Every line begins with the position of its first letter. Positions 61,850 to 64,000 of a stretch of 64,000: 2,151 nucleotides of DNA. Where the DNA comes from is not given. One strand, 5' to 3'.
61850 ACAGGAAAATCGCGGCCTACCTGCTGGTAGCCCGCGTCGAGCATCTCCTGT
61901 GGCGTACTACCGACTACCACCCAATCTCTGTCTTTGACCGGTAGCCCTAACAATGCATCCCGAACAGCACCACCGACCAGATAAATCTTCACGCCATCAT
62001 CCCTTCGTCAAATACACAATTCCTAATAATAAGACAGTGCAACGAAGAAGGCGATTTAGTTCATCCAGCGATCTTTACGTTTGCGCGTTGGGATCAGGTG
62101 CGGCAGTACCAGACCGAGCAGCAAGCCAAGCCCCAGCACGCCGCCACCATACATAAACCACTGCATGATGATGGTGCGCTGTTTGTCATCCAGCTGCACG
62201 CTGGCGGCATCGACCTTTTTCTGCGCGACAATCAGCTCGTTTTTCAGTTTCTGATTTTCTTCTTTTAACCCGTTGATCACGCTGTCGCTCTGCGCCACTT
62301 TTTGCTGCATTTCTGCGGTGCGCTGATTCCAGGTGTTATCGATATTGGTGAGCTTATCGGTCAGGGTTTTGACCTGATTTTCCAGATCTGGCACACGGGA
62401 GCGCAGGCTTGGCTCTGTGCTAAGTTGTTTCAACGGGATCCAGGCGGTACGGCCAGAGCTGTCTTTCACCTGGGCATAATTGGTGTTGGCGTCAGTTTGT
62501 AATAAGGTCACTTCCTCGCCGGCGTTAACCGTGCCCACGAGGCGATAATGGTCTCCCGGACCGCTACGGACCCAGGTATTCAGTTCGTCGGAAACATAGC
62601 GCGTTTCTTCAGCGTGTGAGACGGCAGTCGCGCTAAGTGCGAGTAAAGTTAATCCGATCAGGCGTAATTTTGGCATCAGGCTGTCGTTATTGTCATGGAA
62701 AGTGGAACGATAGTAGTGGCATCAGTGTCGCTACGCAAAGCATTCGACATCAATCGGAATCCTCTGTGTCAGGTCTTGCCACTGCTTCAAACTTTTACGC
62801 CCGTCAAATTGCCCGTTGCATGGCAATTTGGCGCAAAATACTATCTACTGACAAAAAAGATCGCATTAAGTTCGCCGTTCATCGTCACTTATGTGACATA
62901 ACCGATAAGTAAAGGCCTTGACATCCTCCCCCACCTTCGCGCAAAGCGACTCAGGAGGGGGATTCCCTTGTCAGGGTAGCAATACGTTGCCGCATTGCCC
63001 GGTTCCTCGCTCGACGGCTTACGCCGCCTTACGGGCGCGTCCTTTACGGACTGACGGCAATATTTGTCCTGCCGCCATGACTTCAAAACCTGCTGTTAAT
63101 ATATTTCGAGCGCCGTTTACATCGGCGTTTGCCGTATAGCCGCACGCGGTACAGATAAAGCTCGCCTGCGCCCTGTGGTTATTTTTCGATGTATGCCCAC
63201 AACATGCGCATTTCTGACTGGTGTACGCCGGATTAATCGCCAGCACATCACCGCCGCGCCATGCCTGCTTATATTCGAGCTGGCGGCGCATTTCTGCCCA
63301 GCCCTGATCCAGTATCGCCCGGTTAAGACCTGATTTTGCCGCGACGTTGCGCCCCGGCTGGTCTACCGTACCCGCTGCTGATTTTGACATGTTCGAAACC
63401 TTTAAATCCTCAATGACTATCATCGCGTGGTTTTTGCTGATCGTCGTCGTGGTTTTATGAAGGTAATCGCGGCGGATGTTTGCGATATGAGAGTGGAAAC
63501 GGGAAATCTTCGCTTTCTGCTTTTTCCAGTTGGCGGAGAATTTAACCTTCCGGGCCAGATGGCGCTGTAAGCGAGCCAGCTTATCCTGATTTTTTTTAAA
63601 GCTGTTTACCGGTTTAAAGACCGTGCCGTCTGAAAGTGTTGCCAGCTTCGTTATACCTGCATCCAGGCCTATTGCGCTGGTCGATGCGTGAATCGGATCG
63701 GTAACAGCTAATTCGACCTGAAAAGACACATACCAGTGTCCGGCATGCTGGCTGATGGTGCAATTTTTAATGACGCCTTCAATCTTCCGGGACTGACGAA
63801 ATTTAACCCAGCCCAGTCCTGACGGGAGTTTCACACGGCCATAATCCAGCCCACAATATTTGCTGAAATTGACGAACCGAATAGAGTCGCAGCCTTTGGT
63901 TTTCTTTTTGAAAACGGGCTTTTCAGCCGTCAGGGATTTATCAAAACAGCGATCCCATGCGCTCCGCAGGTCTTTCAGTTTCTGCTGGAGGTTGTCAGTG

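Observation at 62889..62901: Perfect 13-bp palindrome between the ygiM promoter and the TnpB right end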

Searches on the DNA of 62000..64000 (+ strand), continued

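Call 35: search_dna_similar(query=L084:1161-1303:+, collection=ecoli_genomes, mode=near, max_rows=25, rows=best)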
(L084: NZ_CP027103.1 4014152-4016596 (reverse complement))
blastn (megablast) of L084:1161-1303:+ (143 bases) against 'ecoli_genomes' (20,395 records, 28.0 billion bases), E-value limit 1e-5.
Records with a match: 5425; places in all: 5573; records where one place covers at least 80% of the query: 10.
Genomes with a match: 5425 of 5426; with a place that covers at least 80% of the query: 10. Places per genome that has any: lowest 1, median 1, highest 2. On chromosomes: 5572 places; on plasmids: 1.
Best place of each record, by identity: >=99% 3959; 95-99% 1466.
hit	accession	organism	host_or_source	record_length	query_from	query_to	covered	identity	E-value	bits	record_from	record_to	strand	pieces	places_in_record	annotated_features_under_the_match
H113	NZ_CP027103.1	Escherichia coli strain RM14723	dog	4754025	1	143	100%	100.0%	5e-68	265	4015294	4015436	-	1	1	ygiF: inorganic triphosphatase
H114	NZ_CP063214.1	Escherichia coli strain ERP001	Red panda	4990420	1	143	100%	100.0%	5e-68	265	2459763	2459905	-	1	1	ygiF: inorganic triphosphatase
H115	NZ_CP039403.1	Escherichia coli strain 382634_2f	Homo sapiens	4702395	1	143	100%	100.0%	5e-68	265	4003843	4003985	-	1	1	ygiF: inorganic triphosphatase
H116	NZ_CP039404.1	Escherichia coli strain 377323_2f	Homo sapiens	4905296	1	143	100%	100.0%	5e-68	265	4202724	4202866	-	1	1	ygiF: inorganic triphosphatase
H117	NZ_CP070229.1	Escherichia coli strain EC12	Homo sapiens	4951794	1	143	100%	100.0%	5e-68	265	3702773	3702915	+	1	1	ygiF: inorganic triphosphatase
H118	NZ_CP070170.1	Escherichia coli strain FDAARGOS_1284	Homo sapiens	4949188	1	143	100%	100.0%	5e-68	265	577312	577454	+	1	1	ygiF: inorganic triphosphatase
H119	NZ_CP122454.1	Escherichia coli strain 82.0311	Human urine sample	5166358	1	143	100%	100.0%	5e-68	265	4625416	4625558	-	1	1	ygiF: inorganic triphosphatase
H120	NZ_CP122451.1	Escherichia coli strain 82.0312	Human urine sample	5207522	1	143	100%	100.0%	5e-68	265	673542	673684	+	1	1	ygiF: inorganic triphosphatase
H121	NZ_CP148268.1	Escherichia coli strain Z1323PEC0014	Dog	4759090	1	143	100%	100.0%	5e-68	265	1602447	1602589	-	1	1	ygiF: inorganic triphosphatase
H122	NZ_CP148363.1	Escherichia coli strain Z1323HEC0355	Homo sapiens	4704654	1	143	100%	100.0%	5e-68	265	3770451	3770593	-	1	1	ygiF: inorganic triphosphatase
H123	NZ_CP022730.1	Escherichia coli strain SA186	Homo sapiens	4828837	1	85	59%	100.0%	8e-36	158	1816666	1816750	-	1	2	none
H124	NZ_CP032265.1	Escherichia coli strain AR_0089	missing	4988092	1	85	59%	100.0%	8e-36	158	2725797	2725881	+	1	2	none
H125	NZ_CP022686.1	Escherichia coli Nissle 1917 strain Nissle 1917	Homo sapiens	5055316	1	85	59%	100.0%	8e-36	158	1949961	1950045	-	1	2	none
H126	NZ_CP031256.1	Escherichia coli strain M16807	Homo sapiens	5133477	1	85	59%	100.0%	8e-36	158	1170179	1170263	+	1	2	none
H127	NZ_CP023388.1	Escherichia coli strain 1105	canine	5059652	1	85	59%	100.0%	8e-36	158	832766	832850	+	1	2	none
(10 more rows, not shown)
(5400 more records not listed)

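Call 39: get_annotated_region(hit=H83, flank=2500)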
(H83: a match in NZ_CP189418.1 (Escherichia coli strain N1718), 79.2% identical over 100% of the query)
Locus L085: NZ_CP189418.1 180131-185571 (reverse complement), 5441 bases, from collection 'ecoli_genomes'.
description: Escherichia coli strain N1718 plasmid pYS1718-1, complete sequence
organism: Escherichia coli strain N1718 (NCBI taxid 562)
replicon: plasmid pYS1718-1; assembly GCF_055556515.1
host: Homo sapiens; source: -; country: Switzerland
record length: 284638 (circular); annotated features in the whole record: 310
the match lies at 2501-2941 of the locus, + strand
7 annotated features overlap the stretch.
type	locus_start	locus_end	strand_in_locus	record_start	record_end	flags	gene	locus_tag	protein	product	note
CDS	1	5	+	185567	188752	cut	traN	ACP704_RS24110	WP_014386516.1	conjugal transfer protein TraN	-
CDS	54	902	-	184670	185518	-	-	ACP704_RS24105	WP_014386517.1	hypothetical protein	-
CDS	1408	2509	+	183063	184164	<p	-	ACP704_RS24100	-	conjugal transfer protein TraG N-terminal domain-containing protein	frameshifted; internal stop; incomplete; partial in the middle of a contig; missing C-terminus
CDS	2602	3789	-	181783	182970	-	-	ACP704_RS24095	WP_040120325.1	RNA-guided endonuclease InsQ/TnpB family protein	-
CDS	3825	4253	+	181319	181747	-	tnpA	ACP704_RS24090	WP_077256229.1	IS200/IS605 family transposase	-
CDS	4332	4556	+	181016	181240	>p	-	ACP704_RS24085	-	zinc ribbon domain-containing protein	incomplete; partial in the middle of a contig; missing N-terminus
CDS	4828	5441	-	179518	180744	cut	-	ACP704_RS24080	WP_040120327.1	RNA-guided endonuclease InsQ/TnpB family protein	-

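Call 40: get_annotated_region(hit=H84, flank=2500)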
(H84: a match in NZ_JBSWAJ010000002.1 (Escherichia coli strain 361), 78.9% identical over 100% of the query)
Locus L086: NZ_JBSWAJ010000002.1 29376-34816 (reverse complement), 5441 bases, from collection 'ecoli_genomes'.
description: Escherichia coli strain 361 plasmid pA123_1, whole genome shotgun sequence
organism: Escherichia coli strain 361 (NCBI taxid 562)
replicon: plasmid pA123_1; assembly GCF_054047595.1
host: Homo sapiens; source: Drainage; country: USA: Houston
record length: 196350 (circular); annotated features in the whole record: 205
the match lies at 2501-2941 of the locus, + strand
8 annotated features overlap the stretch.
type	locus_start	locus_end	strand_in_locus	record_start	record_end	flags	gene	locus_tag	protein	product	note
CDS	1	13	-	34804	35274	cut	-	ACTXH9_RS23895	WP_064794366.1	RES family NAD+ phosphorylase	-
CDS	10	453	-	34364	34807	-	parS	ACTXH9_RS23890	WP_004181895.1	type II RES/Xre toxin-antitoxin system antitoxin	-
CDS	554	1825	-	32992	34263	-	umuC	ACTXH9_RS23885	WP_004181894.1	translesion error-prone DNA polymerase V subunit UmuC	-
CDS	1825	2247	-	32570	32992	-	umuD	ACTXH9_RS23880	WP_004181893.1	translesion error-prone DNA polymerase V autoproteolytic subunit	-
CDS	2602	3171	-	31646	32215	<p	-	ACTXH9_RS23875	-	RNA-guided endonuclease InsQ/TnpB family protein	incomplete; partial in the middle of a contig; missing N-terminus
CDS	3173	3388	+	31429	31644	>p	tnpA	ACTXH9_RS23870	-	IS200/IS605 family transposase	incomplete; partial in the middle of a contig; missing N-terminus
direct_repeat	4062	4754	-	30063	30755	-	-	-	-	CRISPR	-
CDS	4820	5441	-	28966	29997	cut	-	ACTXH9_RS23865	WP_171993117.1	CRISPR-associated protein Csf2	-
